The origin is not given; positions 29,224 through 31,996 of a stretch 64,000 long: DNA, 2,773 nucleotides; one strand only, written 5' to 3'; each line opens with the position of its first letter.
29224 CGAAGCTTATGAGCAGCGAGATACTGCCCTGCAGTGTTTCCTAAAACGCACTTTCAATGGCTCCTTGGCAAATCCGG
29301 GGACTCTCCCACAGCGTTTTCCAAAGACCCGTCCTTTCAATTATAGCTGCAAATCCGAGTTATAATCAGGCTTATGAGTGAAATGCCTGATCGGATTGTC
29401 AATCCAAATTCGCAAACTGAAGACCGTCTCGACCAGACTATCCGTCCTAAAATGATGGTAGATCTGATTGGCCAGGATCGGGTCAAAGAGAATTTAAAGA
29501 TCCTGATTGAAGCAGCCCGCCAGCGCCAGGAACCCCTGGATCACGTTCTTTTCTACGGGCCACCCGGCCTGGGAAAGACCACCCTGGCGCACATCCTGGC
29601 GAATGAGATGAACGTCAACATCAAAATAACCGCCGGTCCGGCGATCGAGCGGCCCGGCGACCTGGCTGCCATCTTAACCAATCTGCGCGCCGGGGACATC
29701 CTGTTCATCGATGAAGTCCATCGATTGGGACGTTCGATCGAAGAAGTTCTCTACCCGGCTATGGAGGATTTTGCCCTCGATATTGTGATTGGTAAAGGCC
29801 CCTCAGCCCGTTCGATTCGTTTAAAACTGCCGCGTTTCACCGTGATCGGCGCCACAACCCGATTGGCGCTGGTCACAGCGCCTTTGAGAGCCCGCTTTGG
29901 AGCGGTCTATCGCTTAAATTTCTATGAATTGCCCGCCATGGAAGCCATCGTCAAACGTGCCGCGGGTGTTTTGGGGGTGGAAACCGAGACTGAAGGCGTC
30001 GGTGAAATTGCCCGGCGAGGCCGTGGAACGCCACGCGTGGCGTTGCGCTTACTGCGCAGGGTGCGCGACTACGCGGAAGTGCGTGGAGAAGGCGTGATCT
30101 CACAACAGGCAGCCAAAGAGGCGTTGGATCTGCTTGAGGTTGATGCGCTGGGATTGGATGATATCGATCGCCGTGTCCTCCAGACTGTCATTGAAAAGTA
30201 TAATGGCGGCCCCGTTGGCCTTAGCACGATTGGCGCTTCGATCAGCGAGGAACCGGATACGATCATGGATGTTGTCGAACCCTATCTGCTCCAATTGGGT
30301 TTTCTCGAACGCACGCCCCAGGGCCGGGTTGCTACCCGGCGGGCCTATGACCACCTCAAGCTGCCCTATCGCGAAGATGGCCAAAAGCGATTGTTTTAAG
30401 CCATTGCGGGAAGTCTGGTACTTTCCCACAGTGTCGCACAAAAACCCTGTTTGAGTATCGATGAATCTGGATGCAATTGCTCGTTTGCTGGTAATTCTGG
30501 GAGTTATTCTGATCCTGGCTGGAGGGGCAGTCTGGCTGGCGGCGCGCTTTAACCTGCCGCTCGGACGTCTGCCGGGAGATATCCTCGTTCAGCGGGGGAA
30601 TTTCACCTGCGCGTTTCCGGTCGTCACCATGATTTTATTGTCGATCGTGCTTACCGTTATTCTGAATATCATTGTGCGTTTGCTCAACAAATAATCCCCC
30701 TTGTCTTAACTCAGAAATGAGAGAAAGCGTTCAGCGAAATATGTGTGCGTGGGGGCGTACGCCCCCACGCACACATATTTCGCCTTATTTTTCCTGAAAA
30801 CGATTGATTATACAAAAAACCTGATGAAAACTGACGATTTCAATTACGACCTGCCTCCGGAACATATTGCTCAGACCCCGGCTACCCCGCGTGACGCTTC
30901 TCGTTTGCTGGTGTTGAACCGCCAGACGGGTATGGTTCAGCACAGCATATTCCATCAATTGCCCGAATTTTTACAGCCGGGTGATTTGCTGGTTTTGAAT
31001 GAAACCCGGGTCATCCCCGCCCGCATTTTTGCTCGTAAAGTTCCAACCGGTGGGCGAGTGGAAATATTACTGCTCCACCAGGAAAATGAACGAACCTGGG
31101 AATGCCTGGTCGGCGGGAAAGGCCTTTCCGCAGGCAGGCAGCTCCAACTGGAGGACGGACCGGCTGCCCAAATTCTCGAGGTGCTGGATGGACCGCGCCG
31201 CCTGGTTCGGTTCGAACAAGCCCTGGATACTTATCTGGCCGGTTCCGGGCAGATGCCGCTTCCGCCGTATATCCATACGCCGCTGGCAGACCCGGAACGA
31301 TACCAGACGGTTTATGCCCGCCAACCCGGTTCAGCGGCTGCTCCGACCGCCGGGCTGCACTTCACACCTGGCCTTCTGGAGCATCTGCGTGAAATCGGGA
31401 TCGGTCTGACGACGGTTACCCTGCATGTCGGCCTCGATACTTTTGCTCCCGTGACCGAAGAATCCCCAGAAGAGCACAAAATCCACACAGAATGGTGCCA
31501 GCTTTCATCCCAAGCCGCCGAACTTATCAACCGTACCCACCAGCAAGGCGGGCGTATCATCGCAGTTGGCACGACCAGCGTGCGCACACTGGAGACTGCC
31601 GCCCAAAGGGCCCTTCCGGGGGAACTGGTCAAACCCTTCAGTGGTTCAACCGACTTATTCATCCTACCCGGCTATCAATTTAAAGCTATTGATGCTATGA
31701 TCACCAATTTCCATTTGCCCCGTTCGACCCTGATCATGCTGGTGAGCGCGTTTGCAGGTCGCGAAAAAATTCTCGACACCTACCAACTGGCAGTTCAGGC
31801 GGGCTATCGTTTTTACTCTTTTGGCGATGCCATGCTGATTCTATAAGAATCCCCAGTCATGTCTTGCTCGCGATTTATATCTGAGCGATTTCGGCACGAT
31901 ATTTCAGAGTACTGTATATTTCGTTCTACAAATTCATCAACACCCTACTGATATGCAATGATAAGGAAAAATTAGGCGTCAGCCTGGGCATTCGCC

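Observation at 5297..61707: At least 25 long perfect palindromes in four or more families occupy almost every intergenic region, with compensatory arm changes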

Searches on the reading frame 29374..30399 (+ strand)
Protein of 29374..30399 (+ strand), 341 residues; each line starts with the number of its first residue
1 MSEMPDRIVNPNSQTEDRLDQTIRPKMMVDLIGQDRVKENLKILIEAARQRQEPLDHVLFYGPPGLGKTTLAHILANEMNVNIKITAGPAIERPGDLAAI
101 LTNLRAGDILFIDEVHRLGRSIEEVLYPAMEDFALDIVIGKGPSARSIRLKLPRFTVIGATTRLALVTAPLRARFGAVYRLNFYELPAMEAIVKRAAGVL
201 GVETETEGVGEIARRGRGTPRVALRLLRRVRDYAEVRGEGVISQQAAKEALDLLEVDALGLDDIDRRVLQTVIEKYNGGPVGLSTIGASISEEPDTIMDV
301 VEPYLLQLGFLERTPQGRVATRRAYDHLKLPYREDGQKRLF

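Call 8: search_protein_families(library=ncbifam, proteins=[window:29374-30399:+])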
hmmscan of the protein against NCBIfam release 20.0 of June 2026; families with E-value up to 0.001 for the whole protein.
window:29374-30399:+ (341 aa): 64 families (the best 25 are shown)
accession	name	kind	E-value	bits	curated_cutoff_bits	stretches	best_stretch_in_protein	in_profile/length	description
NF000868.0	PRK00080.1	equivalog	1.8e-149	497.1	282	1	13-331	9-327/330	Holliday junction branch migration DNA helicase RuvB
TIGR00635.1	ruvB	equivalog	8.5e-136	451.9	299.05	1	28-329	3-304/305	Holliday junction branch migration DNA helicase RuvB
NF009881.0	PRK13341.1-2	equivalog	9.1e-15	53.6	651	1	11-139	10-141/736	AAA family ATPase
NF011523.0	PRK14962.1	equivalog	9.7e-13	47.7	576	1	22-86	7-67/474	DNA polymerase III subunits gamma and tau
TIGR02397.1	dnaX_nterm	equivalog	4.8e-12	45.8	250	1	19-86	4-67/355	DNA polymerase III subunit gamma/tau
NF003230.0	PRK04195.1-6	equivalog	1.2e-11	43.9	441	1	23-83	8-67/494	replication factor C large subunit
NF003229.0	PRK04195.1-5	equivalog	2.2e-10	39.8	280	1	24-83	12-72/413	replication factor C large subunit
NF009882.0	PRK13341.1-3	equivalog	5e-10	38.1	1197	1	15-138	16-143/734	AAA family ATPase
NF009883.0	PRK13341.1-4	equivalog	5.6e-10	37.7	668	1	17-136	19-142/729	AAA family ATPase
NF003233.0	PRK04195.2-3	equivalog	5.8e-10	38.6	471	1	23-87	7-70/504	replication factor C large subunit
NF001679.0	PRK00440.1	equivalog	7e-10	38.5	303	1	23-79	12-63/322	replication factor C small subunit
NF003226.0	PRK04195.1-1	equivalog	3.2e-09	36.3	588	1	23-83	8-68/405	replication factor C large subunit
TIGR02903.1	spore_lon_C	equivalog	4.3e-09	35.4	678.8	1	20-79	145-199/615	Lon family ATP-dependent protease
NF011512.0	PRK14950.1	equivalog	8.7e-09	35.1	593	1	23-84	10-67/585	DNA polymerase III subunits gamma and tau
NF009067.0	PRK12402.1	equivalog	1.2e-07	31.1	317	1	22-79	8-60/340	replication factor C small subunit 2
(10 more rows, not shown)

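Call 9: find_encoding_contigs(protein=window:29374-30399:+, flank=10000, max_places=6)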
Protein window:29374-30399:+ (341 aa): no gene with exactly this product is on record in the collection.

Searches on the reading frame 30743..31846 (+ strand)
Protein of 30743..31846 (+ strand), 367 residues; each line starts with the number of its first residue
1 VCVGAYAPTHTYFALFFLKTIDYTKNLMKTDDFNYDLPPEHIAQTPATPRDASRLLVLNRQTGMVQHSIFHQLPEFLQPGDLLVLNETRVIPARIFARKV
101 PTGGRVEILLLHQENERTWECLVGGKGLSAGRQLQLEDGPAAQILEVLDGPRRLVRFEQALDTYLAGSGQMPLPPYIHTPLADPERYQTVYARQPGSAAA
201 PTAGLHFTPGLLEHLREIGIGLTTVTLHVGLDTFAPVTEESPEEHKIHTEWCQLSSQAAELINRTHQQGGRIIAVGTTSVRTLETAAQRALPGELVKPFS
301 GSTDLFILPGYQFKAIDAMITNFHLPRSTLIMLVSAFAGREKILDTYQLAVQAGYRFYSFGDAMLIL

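Call 8: search_protein_families(library=ncbifam, proteins=[window:30743-31846:+])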
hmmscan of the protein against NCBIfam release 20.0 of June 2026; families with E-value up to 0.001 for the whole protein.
window:30743-31846:+ (367 aa): 3 families
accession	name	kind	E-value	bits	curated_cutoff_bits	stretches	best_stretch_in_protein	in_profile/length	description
NF001140.0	PRK00147.1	equivalog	1.9e-136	454.6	324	1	28-367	1-343/346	tRNA preQ1(34) S-adenosylmethionine ribosyltransferase-isomerase QueA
TIGR00113.1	queA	equivalog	2.2e-120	401.8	267.45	1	28-367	2-345/345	tRNA preQ1(34) S-adenosylmethionine ribosyltransferase-isomerase QueA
NF002398.0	PRK01424.1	equivalog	1.3e-73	248.4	588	2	182-366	182-362/366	tRNA preQ1(34) S-adenosylmethionine ribosyltransferase-isomerase QueA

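Call 24: find_homologous_proteins(query=window:30824-31846:+, max_evalue=1e-60)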
Query window:30824-31846:+ (340 aa): 8000 proteins with E <= 1e-60 among 8000 candidates; the best 120 are listed.
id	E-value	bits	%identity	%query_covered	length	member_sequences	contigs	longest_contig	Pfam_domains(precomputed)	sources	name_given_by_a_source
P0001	2.3e-225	765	100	100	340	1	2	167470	PF02547.21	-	-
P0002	6.4e-191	652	83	100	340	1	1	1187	PF02547.21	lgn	-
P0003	6.9e-189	645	82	100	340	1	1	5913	PF02547.21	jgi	-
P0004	3.0e-188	643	83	100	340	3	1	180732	PF02547.21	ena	-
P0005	1.1e-187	641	83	100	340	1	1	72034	PF02547.21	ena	-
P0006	5.0e-186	636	81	100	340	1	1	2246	PF02547.21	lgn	-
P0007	5.1e-183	626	80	100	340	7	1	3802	PF02547.21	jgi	jgi:S-adenosylmethionine:tRNA ribosyltransferase-isomerase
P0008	1.3e-182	625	79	100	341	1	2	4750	PF02547.21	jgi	jgi:S-adenosylmethionine:tRNA ribosyltransferase-isomerase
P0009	1.8e-182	624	79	100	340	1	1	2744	PF02547.21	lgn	-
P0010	9.2e-176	602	78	100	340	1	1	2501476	PF02547.21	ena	-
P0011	7.2e-166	569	72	100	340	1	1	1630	PF02547.21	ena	-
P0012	1.5e-164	565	73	100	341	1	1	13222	PF02547.21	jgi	jgi:S-adenosylmethionine:tRNA ribosyltransferase-isomerase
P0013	3.7e-164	564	71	100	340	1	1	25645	PF02547.21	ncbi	-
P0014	3.2e-163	561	70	100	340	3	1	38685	PF02547.21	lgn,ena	-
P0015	2.7e-162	558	71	100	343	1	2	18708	PF02547.21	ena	-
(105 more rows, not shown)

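Call 25: find_encoding_contigs(protein=P0001, flank=10000, max_places=6)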
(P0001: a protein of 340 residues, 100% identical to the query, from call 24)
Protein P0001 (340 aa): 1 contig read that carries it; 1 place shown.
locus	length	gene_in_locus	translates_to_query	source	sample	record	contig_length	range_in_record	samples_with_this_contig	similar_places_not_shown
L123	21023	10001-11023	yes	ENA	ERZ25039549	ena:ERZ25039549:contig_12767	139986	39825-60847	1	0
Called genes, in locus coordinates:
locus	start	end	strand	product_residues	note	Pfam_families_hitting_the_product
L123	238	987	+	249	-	PF13185:GAF_2 (faint)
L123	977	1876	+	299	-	PF01590:GAF, PF13185:GAF_2, PF13492:GAF_3 (weak), PF07730:HisKA_3, PF02518:HATPase_c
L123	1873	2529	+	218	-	PF00072:Response_reg, PF00196:GerE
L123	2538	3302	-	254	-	PF00106:adh_short, PF08659:KR, PF13561:adh_short_C2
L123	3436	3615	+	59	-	-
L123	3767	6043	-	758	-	-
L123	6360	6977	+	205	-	PF06966:DUF1295 (weak)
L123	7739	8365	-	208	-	PF14681:UPRTase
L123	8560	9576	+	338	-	PF05496:RuvB_N, PF00004:AAA, PF07728:AAA_5 (weak), PF17864:AAA_lid_4, PF05491:WHD_RuvB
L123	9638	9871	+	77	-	PF11146:DUF2905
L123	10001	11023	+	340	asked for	PF02547:Queuosine_synth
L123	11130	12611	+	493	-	PF00392:GntR, PF00155:Aminotran_1_2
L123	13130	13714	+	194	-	PF01872:RibD_C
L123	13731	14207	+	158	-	PF01243:PNPOx_N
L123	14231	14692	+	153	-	PF03653:UPF0093 (weak), PF10027:DUF2269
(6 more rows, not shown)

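Call 26: find_encoding_contigs(protein=P0004, flank=10000, max_places=4)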
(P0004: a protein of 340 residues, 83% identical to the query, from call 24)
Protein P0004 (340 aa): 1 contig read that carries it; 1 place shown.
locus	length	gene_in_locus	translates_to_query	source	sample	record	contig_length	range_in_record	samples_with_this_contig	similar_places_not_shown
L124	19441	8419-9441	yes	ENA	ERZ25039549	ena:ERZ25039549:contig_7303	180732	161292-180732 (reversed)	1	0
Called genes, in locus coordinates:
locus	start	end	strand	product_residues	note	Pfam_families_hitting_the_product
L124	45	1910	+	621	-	PF13185:GAF_2 (weak), PF01590:GAF, PF13185:GAF_2, PF13492:GAF_3 (weak), PF07730:HisKA_3, PF02518:HATPase_c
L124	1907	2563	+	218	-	PF00072:Response_reg, PF00196:GerE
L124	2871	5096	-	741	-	PF00069:Pkinase, PF07714:PK_Tyr_Ser-Thr, PF01636:APH (faint), PF03109:ABC1 (weak), PF00930:DPPIV_N (faint), PF26549:Tricorn_N (faint)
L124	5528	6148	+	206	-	PF02544:Steroid_dh (weak), PF06966:DUF1295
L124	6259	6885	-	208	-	PF14681:UPRTase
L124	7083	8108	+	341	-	PF05496:RuvB_N, PF00004:AAA, PF07728:AAA_5 (weak), PF17864:AAA_lid_4, PF05491:WHD_RuvB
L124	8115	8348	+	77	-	PF11146:DUF2905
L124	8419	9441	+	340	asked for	PF02547:Queuosine_synth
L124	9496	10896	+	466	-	PF01590:GAF (weak), PF13185:GAF_2, PF13492:GAF_3 (faint), PF00512:HisKA, PF02518:HATPase_c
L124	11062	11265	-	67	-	PF13751:DDE_Tnp_1_6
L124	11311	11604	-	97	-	-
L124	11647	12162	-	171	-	-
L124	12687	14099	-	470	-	PF05099:TerB (weak), PF09851:SHOCT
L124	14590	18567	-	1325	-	PF16927:HisKA_7TM, PF00989:PAS, PF08448:PAS_4, PF13426:PAS_9, PF01590:GAF, PF13185:GAF_2, PF13492:GAF_3, PF01590:GAF, +11 more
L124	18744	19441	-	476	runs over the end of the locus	PF01590:GAF, PF13185:GAF_2, PF13492:GAF_3 (faint), PF00990:GGDEF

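Call 27: find_encoding_contigs(protein=P0010, flank=10000, max_places=4)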
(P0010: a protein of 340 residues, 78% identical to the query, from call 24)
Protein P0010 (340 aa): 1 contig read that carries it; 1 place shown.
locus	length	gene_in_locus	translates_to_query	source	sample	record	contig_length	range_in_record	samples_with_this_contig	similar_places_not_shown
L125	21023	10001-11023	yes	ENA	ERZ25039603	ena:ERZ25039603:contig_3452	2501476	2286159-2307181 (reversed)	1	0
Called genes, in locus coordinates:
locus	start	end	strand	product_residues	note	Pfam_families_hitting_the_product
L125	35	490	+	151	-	PF00034:Cytochrom_C, PF13442:Cytochrome_CBB3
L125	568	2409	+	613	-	PF01590:GAF, PF13185:GAF_2, PF13492:GAF_3 (weak), PF07730:HisKA_3, PF02518:HATPase_c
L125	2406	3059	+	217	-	PF00072:Response_reg, PF00196:GerE, PF04545:Sigma70_r4 (weak), PF08281:Sigma70_r4_2 (weak)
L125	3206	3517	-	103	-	PF00463:ICL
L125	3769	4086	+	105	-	-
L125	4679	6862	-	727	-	PF00069:Pkinase, PF01636:APH (faint), PF03109:ABC1 (faint), PF07714:PK_Tyr_Ser-Thr, PF00930:DPPIV_N (faint)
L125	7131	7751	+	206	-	PF02544:Steroid_dh (weak), PF06966:DUF1295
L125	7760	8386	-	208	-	PF14681:UPRTase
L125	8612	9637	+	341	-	PF06068:TIP49 (faint), PF01078:Mg_chelatase (faint), PF05496:RuvB_N, PF00004:AAA, PF07728:AAA_5 (weak), PF17864:AAA_lid_4, PF05491:WHD_RuvB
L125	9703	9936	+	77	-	PF11146:DUF2905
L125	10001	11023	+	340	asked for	PF02547:Queuosine_synth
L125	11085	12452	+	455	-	PF01590:GAF, PF13185:GAF_2, PF00512:HisKA, PF02518:HATPase_c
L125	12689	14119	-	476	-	PF08448:PAS_4 (weak), PF01590:GAF, PF13185:GAF_2, PF00990:GGDEF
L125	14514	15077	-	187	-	-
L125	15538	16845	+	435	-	PF02885:Glycos_trans_3N, PF00591:Glycos_transf_3, PF07831:PYNP_C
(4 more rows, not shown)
